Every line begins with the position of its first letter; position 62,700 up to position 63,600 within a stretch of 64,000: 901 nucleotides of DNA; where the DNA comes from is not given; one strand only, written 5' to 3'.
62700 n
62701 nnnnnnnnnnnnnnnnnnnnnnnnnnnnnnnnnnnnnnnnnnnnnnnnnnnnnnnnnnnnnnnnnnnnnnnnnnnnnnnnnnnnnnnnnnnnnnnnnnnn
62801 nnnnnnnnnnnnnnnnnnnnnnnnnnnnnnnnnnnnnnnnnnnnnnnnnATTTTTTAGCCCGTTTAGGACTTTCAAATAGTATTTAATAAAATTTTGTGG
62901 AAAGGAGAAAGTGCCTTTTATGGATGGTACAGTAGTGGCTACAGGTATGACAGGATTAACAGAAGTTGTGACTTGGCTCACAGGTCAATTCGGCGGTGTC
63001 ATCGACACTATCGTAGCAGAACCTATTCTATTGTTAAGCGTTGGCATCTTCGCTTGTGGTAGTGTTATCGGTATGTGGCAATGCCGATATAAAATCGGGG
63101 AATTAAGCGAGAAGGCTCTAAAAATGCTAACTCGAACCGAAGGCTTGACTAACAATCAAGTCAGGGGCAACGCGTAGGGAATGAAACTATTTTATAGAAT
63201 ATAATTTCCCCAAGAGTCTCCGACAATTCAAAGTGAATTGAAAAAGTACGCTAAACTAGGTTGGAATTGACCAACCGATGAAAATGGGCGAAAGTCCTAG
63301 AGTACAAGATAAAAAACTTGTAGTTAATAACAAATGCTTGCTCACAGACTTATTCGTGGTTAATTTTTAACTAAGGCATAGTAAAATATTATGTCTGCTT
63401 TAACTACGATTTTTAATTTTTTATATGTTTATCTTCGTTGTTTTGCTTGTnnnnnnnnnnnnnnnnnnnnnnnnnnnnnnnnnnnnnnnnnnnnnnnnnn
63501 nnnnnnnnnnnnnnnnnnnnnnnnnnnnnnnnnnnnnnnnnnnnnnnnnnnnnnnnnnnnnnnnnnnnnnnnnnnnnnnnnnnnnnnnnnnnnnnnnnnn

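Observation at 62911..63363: A coat-like gene is interrupted by a 264-nt ORF-less intervening sequence with group I intron boundary signatures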

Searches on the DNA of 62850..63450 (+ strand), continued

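Call 73: build_rna_model(alignment_id=A8, structure=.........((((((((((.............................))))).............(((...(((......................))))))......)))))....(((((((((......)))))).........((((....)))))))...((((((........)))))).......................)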
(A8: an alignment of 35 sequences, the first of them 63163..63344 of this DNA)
Model R2 built from alignment A8 (35 sequences, 209 columns); structure: as given.
model positions 179; base pairs 35; branch points 4; effective number of sequences 1.61; information 0.59 bits per position. Calibrated on 0.2 Mb of random sequence (short: E-values are rough).
structure used (alignment columns):
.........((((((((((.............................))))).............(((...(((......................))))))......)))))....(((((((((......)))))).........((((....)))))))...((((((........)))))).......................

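Call 74: search_with_rna_model(model_id=R2, source=L173, max_evalue=10, filters=off, show_alignments=2)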
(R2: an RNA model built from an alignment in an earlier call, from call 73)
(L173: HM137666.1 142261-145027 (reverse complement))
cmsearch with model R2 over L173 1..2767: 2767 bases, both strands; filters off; matches with E-value up to 10: 44.
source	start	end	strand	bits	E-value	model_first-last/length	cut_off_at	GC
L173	2039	2217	+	11.2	0.023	1-179/179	no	0.39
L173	1675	1747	+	5.7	0.44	1-179/179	no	0.27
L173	1313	1457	+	5.6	0.45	1-179/179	no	0.44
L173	1899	1965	+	5.5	0.48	1-179/179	no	0.24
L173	764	776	+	5.2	0.56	120-132/179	no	0.38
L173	2498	2531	-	5.1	0.6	1-179/179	no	0.38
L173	1805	1962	-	4.7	0.73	1-179/179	no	0.33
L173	1968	2000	-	4.2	0.97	1-179/179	no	0.33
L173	72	123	-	3.8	1.2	1-179/179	no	0.33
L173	533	570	+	3.7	1.3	1-179/179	no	0.26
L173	1997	2026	+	3.2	1.7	1-179/179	no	0.27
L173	123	216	+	3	1.9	1-179/179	no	0.36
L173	2381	2413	-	2.9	2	1-179/179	no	0.24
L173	588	625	+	2.6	2.2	1-179/179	no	0.21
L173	1165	1201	+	2.5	2.5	1-179/179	no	0.22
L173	1686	1729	-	2.5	2.5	1-179/179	no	0.27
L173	2291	2324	-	2.4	2.6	1-179/179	no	0.29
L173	2696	2726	+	2.2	2.8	1-179/179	no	0.26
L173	2682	2717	-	1.7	3.7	1-179/179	no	0.22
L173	1117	1152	+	1.5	4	1-179/179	no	0.22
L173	389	420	-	1.5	4.2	1-179/179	no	0.41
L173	1464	1500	-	1.1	5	1-179/179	no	0.35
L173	2336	2375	-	1.1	5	1-179/179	no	0.3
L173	828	853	-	1.1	5.1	1-179/179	no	0.15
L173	1016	1135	-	1.1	5.2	1-179/179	no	0.34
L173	894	939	-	1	5.5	1-179/179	no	0.24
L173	2446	2461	+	0.9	5.8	117-132/179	no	0.06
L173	2067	2106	-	0.8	6.1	1-179/179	no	0.35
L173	1574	1604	+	0.7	6.4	1-179/179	no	0.26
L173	2472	2501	+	0.7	6.5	1-179/179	no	0.4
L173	979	1015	+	0.6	6.6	1-179/179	no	0.46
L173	2552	2594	-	0.5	7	1-179/179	no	0.35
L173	2248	2298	+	0.5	7.3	1-179/179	no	0.35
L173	2355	2408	+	0.4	7.5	1-179/179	no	0.3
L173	1230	1256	+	0.3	7.8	1-179/179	no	0.3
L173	307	331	-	0.3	7.9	1-179/179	no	0.44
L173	2651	2685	+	0.3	7.9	1-179/179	no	0.34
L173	884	917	+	0.3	8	1-179/179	no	0.26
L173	22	31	-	0.3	8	122-131/179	no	0.4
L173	262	295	-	0.3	8.1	1-179/179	no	0.21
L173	1242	1275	-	0.2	8.3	1-179/179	no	0.24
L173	931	951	+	0.2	8.4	137-157/179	no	0.29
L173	1747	1774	-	0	9.4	48-75/179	no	0.5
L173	126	179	-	-0.1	9.9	1-179/179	no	0.37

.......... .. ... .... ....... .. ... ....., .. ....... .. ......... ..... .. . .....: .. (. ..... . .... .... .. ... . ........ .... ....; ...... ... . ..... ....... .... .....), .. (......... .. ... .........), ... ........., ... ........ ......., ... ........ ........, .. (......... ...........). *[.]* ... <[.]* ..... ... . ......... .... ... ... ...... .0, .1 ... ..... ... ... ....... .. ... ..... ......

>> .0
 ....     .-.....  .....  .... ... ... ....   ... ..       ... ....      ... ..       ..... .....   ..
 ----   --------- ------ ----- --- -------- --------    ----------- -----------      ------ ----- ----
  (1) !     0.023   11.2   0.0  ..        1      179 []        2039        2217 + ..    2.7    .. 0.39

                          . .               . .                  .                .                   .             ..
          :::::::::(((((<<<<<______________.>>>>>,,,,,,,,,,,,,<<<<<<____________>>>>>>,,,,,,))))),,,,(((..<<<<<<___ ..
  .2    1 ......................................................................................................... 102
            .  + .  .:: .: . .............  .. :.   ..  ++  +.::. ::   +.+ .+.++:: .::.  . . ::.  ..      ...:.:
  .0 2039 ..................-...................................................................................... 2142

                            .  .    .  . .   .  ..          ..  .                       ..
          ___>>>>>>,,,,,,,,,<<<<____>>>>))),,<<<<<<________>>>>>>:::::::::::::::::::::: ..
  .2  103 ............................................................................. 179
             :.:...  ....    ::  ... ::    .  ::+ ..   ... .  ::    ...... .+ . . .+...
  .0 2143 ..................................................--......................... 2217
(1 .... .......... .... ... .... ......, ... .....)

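Call 76: search_rna_families(sources=[L074, L064, L080, L119, L105, L109, L057, L059, L108, L086, L013, L014, L016, L005], threshold=evalue, max_evalue=10)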
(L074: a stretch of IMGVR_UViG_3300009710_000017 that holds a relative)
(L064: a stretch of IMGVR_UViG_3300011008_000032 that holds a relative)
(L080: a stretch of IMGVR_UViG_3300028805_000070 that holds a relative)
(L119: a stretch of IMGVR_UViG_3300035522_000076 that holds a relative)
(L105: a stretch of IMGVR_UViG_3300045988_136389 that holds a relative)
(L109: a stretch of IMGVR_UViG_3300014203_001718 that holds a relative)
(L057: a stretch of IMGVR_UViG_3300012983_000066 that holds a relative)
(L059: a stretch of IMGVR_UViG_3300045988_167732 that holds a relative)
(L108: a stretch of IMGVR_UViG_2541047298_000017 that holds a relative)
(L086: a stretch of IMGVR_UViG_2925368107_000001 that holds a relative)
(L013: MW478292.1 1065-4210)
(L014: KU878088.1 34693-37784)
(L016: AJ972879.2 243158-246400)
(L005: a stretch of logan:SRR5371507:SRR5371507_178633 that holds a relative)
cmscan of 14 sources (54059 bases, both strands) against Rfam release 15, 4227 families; matches with E-value up to 10: 21.
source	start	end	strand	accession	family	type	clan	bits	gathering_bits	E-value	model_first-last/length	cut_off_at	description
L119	171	420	-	RF00028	Intron_gpI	Intron;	-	117.1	50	6.8e-30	1-253/253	no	Group I catalytic intron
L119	2164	2494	-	RF00028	Intron_gpI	Intron;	-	79.7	50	1.1e-18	1-253/253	no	Group I catalytic intron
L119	2587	2908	-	RF00028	Intron_gpI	Intron;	-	73.1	50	1e-16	1-253/253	no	Group I catalytic intron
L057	9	81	+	RF00005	tRNA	Gene; tRNA;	CL00001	70.4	29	2e-13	1-71/71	no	tRNA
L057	88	161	+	RF00005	tRNA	Gene; tRNA;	CL00001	62.4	29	3.3e-11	1-71/71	no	tRNA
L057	126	278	-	RF02194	HPnc0260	Gene; antisense;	-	40.9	59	0.38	1-156/156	no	Bacterial antisense RNA HPnc0260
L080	565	653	-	RF03040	PGK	Cis-reg;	-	35.5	50.8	1.3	1-92/92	no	PGK RNA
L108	1190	1279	+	RF02934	caiA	Gene; sRNA;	-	34.6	55.5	0.046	1-78/78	no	caiA RNA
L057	9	82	-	RF04354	Plastid-ycf2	Cis-reg;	-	29.2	65.7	0.05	1-75/75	no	Plastid-ycf2 5UTR RNA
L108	1110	1200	+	RF00242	ctRNA_pT181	Gene; antisense;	-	28.8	56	7.8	1-94/94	no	ctRNA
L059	1285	1375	+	RF01207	snR73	Gene; snRNA; snoRNA; CD-box;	CL00056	26.5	37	2.7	1-103/103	no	Small nucleolar RNA snR73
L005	1751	1801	-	RF00173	Hairpin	Gene; ribozyme;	-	24.3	65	2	1-52/52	no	Hairpin ribozyme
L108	4750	4782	+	RF02765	Ysr209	Gene; sRNA;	-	24.2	59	7.1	1-46/46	no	Yersinia sRNA 209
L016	46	133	+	RF02144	rsmX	Gene;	CL00106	24.1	56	1.9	1-114/114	no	rsmX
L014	2720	2804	+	RF01426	snoR126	Gene; snRNA; snoRNA; CD-box;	-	23.7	39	6.2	1-101/101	no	small nucleolar RNA snoR126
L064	1327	1413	+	RF01905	HOTAIR_2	Gene; lncRNA;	-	23.3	60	0.21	1-69/69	no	HOTAIR conserved region 2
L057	2958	3054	+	RF03098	RAGATH-22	Gene; sRNA;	-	22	120.3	5.8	1-166/166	no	RAGATH-22 RNA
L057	53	113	+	RF02553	YrlA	Gene; sRNA;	-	21.6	69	4.3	27-81/114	no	Y RNA-like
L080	1754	1891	+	RF02132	HOXB13-AS1_1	Gene; lncRNA;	-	19.5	60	8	1-136/136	no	HOXB13 antisense RNA 1 conserved region 1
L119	1652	1893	-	RF00028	Intron_gpI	Intron;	-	19.1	50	1.5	1-253/253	no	Group I catalytic intron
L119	491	645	-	RF00028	Intron_gpI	Intron;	-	18.4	50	2.4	1-253/253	no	Group I catalytic intron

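Call 84: search_with_rna_model(model_id=R1, sources=[L175, L176, L177, L178, L179, L180, L181, L171, L172, L174], max_evalue=0.00001, make_alignment=true)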
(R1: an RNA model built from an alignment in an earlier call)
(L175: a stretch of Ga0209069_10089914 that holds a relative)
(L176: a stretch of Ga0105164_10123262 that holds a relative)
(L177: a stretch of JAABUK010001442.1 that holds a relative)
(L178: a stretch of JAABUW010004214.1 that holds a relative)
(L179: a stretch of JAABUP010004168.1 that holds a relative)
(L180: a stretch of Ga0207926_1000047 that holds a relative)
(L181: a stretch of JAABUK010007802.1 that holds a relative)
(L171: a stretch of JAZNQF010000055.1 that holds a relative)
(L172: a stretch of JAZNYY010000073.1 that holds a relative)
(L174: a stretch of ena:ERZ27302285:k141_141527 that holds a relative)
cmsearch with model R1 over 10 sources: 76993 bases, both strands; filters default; matches with E-value up to 0.00001: 1.
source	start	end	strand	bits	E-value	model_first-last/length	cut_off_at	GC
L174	6454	6731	+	271.1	9.8e-81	1-284/284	no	0.36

No alignment was stored: fewer than two matches.
